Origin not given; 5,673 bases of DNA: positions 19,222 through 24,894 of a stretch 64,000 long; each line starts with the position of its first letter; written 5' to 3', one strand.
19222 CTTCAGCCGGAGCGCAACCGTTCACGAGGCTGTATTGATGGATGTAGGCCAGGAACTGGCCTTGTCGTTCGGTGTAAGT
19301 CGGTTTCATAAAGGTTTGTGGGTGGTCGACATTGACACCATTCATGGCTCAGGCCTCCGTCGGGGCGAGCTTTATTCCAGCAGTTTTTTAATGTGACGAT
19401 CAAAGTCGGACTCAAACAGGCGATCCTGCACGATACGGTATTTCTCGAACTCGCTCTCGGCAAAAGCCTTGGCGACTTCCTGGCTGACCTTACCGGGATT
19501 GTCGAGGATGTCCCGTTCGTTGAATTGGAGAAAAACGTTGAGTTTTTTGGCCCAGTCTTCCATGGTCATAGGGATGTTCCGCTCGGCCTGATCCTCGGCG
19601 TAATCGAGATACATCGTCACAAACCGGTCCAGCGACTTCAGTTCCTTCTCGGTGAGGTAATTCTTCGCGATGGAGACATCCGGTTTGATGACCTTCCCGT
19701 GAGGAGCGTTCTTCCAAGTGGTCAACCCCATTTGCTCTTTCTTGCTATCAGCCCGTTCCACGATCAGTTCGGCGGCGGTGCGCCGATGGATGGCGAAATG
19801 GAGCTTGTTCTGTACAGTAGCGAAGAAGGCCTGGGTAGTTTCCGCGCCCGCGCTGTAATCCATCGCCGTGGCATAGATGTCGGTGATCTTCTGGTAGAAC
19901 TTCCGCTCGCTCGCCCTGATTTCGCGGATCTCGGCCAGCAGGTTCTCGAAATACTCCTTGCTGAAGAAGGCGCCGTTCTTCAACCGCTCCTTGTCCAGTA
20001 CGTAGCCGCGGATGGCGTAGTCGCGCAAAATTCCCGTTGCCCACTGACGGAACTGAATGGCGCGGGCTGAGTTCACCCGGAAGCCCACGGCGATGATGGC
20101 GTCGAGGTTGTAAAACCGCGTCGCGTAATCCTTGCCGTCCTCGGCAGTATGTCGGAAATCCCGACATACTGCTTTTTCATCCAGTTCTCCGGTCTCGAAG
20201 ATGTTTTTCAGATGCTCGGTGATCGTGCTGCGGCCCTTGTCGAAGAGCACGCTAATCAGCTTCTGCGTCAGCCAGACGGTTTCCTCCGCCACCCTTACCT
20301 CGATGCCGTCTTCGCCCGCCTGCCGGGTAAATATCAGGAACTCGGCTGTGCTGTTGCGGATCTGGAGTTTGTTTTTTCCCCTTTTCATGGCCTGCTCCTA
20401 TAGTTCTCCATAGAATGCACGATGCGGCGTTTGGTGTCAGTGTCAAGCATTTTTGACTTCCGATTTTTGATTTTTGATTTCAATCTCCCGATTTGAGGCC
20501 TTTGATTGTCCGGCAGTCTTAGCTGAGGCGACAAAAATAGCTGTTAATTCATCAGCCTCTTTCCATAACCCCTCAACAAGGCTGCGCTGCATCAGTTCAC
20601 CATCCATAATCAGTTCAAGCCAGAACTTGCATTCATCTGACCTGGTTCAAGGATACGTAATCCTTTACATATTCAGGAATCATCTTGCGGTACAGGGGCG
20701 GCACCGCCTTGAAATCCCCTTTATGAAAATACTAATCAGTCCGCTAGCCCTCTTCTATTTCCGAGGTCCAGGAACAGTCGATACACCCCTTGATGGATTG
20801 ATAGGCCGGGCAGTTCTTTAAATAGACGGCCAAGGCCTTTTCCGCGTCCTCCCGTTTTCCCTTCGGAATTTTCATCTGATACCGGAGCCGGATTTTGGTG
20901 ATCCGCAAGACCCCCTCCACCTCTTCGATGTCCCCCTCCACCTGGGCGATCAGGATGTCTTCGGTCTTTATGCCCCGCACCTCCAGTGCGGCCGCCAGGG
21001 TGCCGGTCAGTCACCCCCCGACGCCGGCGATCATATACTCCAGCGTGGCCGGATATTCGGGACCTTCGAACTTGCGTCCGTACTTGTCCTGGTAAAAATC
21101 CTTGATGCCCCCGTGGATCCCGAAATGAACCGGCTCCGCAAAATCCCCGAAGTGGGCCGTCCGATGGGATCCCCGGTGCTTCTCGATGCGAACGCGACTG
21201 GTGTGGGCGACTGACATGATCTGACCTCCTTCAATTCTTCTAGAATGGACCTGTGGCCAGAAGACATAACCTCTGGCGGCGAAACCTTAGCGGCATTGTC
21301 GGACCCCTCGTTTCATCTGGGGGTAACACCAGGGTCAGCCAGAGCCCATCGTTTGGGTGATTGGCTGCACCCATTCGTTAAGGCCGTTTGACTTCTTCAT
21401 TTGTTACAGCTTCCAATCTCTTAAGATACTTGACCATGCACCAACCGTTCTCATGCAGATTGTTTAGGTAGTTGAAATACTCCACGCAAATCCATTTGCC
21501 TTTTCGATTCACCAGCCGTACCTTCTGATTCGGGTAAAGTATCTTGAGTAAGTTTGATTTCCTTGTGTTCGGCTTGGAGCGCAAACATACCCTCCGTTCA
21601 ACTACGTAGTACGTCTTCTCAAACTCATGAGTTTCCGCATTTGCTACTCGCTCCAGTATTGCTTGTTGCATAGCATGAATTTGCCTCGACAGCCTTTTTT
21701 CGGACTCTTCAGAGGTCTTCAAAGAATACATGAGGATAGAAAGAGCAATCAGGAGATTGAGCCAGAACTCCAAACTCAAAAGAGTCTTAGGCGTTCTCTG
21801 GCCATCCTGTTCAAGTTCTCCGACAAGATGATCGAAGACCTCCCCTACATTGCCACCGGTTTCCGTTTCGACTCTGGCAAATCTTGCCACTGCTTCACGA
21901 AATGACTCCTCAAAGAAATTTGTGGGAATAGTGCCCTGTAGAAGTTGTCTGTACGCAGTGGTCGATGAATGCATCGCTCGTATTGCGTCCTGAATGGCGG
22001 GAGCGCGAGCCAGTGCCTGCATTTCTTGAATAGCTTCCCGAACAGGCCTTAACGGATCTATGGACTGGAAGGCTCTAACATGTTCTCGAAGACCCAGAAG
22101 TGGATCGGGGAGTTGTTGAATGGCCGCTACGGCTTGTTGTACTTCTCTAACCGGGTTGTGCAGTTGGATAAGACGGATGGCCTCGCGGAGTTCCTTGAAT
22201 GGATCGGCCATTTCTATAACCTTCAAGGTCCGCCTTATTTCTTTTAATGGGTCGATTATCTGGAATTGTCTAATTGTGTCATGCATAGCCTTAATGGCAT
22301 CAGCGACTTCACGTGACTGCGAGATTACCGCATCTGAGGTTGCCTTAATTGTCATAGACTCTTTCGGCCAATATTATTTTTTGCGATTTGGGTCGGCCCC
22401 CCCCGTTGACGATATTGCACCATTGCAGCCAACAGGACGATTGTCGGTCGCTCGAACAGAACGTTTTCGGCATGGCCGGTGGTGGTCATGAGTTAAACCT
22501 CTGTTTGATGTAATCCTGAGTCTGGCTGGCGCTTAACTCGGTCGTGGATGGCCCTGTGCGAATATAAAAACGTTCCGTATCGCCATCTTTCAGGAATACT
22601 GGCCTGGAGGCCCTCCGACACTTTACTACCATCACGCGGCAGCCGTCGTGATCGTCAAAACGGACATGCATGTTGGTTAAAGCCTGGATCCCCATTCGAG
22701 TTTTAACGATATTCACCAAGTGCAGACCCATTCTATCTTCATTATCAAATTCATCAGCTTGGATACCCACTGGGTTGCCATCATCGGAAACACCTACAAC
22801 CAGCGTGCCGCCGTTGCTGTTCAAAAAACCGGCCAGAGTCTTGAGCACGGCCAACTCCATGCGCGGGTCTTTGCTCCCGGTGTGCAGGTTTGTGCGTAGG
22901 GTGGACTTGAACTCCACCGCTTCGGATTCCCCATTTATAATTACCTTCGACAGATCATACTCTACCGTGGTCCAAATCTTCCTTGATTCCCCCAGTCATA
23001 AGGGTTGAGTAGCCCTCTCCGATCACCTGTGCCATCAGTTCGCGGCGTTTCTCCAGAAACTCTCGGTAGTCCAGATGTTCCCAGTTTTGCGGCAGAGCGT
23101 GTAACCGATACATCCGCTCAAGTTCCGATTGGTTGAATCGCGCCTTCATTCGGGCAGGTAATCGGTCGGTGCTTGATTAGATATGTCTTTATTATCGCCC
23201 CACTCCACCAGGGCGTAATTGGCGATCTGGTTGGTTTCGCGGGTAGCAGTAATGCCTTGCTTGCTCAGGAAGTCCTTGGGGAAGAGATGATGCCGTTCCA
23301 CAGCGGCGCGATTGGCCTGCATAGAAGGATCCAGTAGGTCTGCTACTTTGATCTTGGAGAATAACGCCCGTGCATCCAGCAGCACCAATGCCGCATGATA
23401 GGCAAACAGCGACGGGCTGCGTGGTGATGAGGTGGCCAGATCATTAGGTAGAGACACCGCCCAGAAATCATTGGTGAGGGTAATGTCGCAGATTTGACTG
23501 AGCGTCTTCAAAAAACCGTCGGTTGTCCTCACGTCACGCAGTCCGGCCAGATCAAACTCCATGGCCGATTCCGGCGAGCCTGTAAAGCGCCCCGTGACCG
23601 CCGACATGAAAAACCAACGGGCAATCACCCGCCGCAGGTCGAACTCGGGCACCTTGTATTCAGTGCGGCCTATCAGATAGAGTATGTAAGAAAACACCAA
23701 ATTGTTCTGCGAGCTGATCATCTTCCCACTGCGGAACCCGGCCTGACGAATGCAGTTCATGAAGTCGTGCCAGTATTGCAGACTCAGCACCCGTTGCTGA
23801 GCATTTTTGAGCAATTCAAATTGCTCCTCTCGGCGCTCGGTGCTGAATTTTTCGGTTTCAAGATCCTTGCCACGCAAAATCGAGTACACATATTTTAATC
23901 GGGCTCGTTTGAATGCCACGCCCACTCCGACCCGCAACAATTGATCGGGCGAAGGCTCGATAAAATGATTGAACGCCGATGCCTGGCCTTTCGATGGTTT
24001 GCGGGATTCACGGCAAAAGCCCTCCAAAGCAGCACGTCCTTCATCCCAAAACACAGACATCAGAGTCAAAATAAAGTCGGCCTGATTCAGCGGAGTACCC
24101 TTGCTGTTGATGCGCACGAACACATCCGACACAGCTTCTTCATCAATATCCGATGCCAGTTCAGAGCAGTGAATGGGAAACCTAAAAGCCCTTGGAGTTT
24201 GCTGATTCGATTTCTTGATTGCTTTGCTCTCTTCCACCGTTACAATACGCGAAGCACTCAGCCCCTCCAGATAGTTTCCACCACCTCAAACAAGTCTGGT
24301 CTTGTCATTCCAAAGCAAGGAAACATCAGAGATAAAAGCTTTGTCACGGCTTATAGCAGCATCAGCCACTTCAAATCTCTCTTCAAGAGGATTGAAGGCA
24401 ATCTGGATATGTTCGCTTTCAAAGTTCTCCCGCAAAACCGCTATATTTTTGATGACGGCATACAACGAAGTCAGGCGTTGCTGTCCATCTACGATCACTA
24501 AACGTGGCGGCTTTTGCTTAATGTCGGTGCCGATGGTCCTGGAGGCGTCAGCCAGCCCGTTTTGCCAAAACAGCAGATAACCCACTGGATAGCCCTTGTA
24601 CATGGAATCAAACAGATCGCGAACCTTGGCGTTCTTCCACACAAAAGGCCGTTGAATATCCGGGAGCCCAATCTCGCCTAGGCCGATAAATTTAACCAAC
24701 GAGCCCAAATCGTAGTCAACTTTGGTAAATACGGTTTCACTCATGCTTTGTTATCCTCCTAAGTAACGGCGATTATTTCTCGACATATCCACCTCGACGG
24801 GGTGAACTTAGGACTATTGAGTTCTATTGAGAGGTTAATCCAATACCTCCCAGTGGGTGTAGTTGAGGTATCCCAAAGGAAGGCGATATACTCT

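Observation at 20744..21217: OsmC/Ohr-like gene with an in-frame TGA at the peroxidatic Cys position: probable selenoprotein split into two ORFs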

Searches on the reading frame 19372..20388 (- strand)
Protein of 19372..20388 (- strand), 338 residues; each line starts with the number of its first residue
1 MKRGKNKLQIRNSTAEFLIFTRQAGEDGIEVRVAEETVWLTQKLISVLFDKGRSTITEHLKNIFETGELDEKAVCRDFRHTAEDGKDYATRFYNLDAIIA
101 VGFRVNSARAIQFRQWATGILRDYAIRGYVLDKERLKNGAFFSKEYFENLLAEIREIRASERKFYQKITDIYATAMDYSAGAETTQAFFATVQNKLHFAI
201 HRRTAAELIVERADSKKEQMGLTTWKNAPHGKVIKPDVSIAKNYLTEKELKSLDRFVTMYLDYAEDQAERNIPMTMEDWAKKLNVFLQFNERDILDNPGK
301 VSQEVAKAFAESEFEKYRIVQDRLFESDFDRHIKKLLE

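Call 40: search_protein_families(library=pfam, proteins=[window:19372-20388:-], max_evalue=0.001)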
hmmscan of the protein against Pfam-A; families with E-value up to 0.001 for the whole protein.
window:19372-20388:- (338 aa): 1 family
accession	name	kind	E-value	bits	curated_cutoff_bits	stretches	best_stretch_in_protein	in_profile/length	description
PF13310.11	Virulence_RhuM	-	3.7e-110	367.6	33.7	1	73-323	1-249/252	Virulence protein RhuM family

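Call 54: find_encoding_contigs(protein=window:19375-20388:-, flank=10000, max_places=4)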
Protein window:19375-20388:- (338 aa): no gene with exactly this product is on record in the collection.

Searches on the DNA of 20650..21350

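Call 64: search_rna_families(source=window, start=20650, end=21350, threshold=evalue, max_evalue=10)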
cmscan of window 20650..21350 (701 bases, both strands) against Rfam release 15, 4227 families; matches with E-value up to 10: 0.
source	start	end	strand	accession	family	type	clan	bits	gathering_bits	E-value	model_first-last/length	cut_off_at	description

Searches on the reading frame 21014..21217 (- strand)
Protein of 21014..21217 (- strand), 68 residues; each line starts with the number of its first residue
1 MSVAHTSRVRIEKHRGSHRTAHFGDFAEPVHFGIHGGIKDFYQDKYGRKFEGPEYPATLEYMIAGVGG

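Call 53: find_encoding_contigs(protein=window:21014-21217:-, flank=10000, max_places=4)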
Protein window:21014-21217:- (68 aa): no gene with exactly this product is on record in the collection.

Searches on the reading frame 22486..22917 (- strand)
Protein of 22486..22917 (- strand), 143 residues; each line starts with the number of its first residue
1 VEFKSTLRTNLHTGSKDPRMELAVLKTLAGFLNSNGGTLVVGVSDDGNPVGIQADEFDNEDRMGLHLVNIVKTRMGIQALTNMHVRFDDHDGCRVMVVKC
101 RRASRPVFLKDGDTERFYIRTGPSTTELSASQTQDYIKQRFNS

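Call 40: search_protein_families(library=pfam, proteins=[window:22486-22917:-], max_evalue=0.001)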
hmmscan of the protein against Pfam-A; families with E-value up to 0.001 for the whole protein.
window:22486-22917:- (143 aa): 1 family
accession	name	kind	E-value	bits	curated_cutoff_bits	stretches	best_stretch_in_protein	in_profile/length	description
PF04326.19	SLFN_AlbA_2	-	4.8e-18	66.3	25.3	1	1-128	5-117/118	Schlafen, AlbA_2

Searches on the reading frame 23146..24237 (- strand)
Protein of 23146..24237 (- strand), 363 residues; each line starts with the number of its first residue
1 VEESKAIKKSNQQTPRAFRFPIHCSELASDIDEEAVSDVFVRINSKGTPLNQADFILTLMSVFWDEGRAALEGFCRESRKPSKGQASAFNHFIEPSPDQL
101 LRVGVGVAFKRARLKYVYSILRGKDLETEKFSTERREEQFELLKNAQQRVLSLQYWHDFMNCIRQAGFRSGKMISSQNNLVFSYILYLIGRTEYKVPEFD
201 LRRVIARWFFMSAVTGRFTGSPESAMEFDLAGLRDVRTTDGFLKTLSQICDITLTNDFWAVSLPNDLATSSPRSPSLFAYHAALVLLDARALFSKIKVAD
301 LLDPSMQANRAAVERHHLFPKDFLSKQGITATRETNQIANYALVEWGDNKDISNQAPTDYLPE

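Call 40: search_protein_families(library=pfam, proteins=[window:23146-24237:-], max_evalue=0.001)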
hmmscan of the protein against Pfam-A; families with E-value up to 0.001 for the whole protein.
window:23146-24237:- (363 aa): 1 family
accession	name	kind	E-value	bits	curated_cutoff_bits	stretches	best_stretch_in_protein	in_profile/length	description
PF03235.19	GmrSD_N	-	0.00062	20.4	33.2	0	26-57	164-195/199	GmrSD restriction endonuclease, N-terminal domain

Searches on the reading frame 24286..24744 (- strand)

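Call 40: search_protein_families(library=pfam, proteins=[window:24286-24744:-], max_evalue=0.001)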
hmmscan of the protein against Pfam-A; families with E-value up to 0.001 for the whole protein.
window:24286-24744:- (152 aa): 1 family
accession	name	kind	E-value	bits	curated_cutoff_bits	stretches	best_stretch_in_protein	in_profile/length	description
PF03235.19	GmrSD_N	-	2.6e-23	83.6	33.2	1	19-134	7-110/199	GmrSD restriction endonuclease, N-terminal domain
